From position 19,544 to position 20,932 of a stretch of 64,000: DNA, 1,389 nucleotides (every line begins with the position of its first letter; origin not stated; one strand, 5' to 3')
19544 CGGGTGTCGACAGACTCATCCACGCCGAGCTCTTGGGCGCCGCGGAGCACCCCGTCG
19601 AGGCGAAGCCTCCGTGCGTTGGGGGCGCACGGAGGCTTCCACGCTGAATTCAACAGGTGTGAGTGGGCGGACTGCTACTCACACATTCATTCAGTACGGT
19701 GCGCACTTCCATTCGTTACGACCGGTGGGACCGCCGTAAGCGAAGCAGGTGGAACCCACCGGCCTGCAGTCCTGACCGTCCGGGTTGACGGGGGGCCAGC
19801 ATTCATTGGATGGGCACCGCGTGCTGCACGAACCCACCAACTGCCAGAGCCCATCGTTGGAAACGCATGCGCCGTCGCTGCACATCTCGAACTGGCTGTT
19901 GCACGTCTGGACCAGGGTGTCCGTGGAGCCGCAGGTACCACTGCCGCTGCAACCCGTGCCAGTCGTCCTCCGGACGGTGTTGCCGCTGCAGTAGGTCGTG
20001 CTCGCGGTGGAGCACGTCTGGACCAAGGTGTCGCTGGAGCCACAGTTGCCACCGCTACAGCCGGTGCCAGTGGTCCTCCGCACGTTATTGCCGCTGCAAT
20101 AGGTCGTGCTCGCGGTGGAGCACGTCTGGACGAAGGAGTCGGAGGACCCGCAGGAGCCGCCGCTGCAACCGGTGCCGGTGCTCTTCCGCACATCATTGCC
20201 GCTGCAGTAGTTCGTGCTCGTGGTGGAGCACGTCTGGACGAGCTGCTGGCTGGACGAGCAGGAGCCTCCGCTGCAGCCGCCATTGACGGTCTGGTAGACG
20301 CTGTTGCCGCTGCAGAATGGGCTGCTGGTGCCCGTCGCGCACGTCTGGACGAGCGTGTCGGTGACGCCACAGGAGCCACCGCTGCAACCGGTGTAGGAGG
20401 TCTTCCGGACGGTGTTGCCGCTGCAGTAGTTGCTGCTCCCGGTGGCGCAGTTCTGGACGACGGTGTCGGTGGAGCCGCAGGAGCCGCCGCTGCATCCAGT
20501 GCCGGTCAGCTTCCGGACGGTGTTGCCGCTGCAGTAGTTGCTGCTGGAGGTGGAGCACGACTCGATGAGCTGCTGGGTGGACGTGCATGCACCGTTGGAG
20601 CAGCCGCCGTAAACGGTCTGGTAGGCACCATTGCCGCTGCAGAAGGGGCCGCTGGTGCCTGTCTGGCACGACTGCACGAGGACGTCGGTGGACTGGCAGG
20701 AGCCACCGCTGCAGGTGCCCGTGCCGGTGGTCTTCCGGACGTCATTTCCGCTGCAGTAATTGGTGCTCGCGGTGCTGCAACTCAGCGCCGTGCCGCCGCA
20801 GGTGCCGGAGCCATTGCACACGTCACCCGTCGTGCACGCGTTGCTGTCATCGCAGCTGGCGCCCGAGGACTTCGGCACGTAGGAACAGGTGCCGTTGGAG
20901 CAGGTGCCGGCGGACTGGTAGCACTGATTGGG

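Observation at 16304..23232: Tandem duplication of a about 3.3-kb giant Kelch beta-propeller / Myxococcus Cys-rich-repeat lipoprotein gene including its leader region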

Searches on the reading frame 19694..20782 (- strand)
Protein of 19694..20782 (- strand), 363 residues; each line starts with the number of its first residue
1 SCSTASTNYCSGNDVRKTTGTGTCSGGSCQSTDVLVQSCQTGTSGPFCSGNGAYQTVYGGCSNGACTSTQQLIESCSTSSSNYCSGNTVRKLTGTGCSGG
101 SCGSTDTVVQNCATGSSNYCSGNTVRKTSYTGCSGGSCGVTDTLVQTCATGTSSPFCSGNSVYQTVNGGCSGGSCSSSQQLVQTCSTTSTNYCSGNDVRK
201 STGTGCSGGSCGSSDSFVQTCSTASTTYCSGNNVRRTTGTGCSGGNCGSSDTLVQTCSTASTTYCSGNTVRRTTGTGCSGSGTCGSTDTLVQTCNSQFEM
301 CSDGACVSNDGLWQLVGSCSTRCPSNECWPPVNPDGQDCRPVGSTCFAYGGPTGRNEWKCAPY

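Call 9: search_protein_families(library=pfam, proteins=[window:19694-20782:-], max_evalue=10)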
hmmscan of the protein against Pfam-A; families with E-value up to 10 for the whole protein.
seq(363 aa): 0 families

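Call 10: search_protein_families(library=ncbifam, proteins=[window:19694-20782:-], max_evalue=10)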
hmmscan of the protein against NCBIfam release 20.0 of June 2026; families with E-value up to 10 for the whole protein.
seq(363 aa): 1 family
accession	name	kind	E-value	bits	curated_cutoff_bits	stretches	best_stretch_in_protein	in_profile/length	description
TIGR03988.1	antisig_RsrA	equivalog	0.002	18.2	62.5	1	54-99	10-55/77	mycothiol system anti-sigma-R factor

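Call 39: find_homologous_proteins(query=window:19694-20782:-, max_evalue=0.001)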
Query seq(363 aa) (363 aa): 5 proteins with E <= 0.001 among 8000 candidates.
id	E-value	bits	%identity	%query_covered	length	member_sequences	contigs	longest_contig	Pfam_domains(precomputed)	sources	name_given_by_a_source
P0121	7.7e-14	70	68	21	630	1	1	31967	PF24996.1,PF07646.22,PF13418.13,PF13964.13,PF24681.2,PF13415.13,PF03815.25,PF24981.2,PF01344.32,PF25210.2,PF08642.17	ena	-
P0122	1.4e-5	43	36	63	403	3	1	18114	-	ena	-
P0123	4.5e-5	41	35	45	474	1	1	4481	PF25788.3,PF18911.7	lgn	-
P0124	4.0e-4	38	36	37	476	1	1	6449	-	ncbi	-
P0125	5.4e-4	37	52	26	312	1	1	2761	-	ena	-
